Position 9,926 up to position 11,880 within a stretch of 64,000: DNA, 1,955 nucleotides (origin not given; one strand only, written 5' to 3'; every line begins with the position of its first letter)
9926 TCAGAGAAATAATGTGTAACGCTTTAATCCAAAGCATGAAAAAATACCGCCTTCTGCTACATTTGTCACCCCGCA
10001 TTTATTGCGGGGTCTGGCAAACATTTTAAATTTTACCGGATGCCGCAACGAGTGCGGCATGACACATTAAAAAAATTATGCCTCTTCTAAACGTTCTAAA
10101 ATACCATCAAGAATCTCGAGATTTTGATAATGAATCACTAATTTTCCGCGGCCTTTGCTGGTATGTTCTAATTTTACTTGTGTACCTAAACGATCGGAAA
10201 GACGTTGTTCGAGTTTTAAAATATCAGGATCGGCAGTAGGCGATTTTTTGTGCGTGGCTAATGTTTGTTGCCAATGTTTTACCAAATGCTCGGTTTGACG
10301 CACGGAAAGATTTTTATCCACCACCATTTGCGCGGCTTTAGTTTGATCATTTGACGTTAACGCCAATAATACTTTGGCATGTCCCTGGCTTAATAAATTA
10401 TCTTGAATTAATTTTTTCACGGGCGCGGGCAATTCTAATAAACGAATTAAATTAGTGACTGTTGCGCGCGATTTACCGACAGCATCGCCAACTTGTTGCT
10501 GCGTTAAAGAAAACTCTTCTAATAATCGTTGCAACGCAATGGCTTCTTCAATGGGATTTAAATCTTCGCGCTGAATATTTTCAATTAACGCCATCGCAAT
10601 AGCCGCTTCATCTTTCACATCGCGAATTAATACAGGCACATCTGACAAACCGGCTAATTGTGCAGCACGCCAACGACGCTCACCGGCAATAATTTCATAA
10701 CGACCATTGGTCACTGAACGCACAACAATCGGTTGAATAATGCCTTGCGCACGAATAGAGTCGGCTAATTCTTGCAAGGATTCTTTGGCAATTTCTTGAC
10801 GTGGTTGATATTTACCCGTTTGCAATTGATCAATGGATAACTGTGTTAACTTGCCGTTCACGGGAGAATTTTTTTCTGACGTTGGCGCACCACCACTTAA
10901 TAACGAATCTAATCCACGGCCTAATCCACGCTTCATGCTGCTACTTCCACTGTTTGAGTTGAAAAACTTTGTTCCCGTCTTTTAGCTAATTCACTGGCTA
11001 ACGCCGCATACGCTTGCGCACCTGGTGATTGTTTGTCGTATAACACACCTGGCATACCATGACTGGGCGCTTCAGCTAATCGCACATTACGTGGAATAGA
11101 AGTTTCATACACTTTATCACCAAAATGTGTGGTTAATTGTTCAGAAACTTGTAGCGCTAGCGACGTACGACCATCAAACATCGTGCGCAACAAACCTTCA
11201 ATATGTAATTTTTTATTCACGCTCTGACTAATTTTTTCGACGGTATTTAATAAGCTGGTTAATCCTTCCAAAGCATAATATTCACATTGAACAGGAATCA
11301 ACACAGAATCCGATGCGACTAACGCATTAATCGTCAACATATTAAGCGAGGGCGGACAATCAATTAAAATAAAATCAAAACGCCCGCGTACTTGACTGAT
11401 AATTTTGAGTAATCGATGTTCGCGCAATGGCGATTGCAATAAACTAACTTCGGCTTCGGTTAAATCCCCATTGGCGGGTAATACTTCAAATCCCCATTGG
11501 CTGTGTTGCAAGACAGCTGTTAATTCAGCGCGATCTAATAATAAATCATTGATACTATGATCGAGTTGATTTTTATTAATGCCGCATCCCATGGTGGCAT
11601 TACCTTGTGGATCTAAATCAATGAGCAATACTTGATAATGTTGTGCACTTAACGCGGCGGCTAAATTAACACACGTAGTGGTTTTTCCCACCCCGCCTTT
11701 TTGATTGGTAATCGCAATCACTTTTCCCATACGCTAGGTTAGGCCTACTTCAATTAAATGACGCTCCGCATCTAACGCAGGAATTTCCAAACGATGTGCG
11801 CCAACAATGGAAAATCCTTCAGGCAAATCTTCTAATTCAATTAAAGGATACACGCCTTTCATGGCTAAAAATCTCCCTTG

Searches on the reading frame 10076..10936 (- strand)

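Call 44: search_protein_families(library=ncbifam, proteins=[window:10076-10936:-], max_evalue=1e-10)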
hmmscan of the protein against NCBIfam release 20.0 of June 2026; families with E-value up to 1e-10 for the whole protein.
window:10076-10936:- (286 aa): 5 families
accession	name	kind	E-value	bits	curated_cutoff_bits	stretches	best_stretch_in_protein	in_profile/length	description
TIGR04285.1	nucleoid_noc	exception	6.7e-69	232.1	315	1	30-232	2-204/255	nucleoid occlusion protein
TIGR00180.1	parB_part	domain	5.8e-64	215.3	58.45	1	28-202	3-182/186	ParB/RepB/Spo0J family partition protein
TIGR03734.1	PRTRC_parB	hypoth_equivalog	2.4e-39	135.3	278.6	1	43-227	6-194/555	PRTRC system ParB family protein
NF010406.0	PRK13832.1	subfamily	7.5e-19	67.7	640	1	43-203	17-180/578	plasmid partitioning protein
TIGR03454.1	partition_RepB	equivalog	5.9e-18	65.3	201.5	1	30-168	64-202/325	plasmid partitioning protein RepB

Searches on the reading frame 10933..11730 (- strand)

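Call 30: search_protein_families(library=ncbifam, proteins=[window:10933-11730:-], max_evalue=0.00001)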
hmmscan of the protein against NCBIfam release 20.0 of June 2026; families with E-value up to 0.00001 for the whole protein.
window:10933-11730:- (265 aa): 22 families
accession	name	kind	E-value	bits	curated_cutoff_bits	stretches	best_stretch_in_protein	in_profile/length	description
NF041546.1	ParA_partition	equivalog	2.7e-33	115.2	180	2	4-72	1-68/203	ParA family partition ATPase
NF041283.1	PrgP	equivalog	1.1e-27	97.1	400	1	1-254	1-263/297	ParA superfamily DNA segregation protein PrgP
TIGR01969.1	minD_arch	subfamily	3.1e-27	95.4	201.75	1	4-254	2-236/251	cell division ATPase MinD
TIGR03453.1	partition_RepA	equivalog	3e-26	92.2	348.45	1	3-212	105-334/387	plasmid partitioning protein RepA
TIGR03371.1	cellulose_yhjQ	equivalog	6.6e-20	71.6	157.85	1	3-246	2-239/246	cellulose biosynthesis protein BcsQ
TIGR01968.1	minD_bact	equivalog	1.2e-19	70.7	212.9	1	3-251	2-239/261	septum site-determining protein MinD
NF010443.0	PRK13869.1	subfamily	1.9e-17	63.2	446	1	3-161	122-295/405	plasmid-partitioning protein RepA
TIGR01007.1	eps_fam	subfamily_domain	4e-15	55.9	108.05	1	3-140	18-149/204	polysaccharide biosynthesis tyrosine autokinase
NF010259.0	PRK13705.1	equivalog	5.7e-14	51.9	725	1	3-166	107-283/388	plasmid-partitioning protein SopA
NF041136.1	MrpORP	equivalog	3.8e-11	42.9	450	1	3-253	6-253/365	iron-sulfur cluster carrier protein MrpORP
TIGR01287.1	nifH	equivalog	3.9e-10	39.5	394.35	1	10-67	7-62/275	nitrogenase iron protein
NF008568.0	PRK11519.1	equivalog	1.4e-09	36.7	1068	1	4-140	528-657/720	tyrosine-protein kinase Wzc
NF047398.1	AAA_KGGVGR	domain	3.1e-09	37.4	90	1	3-126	3-150/190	KGGVGR-motif variant AAA ATPase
TIGR03018.1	pepcterm_TyrKin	hypoth_equivalog_domain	6.2e-09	35.5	230.65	1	3-166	36-198/207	XrtA-associated tyrosine autokinase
NF033200.1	F430_CfbC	exception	1.2e-08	34.7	402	1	5-47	3-44/260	Ni-sirohydrochlorin a,c-diamide reductive cyclase ATP-dependent reductase subunit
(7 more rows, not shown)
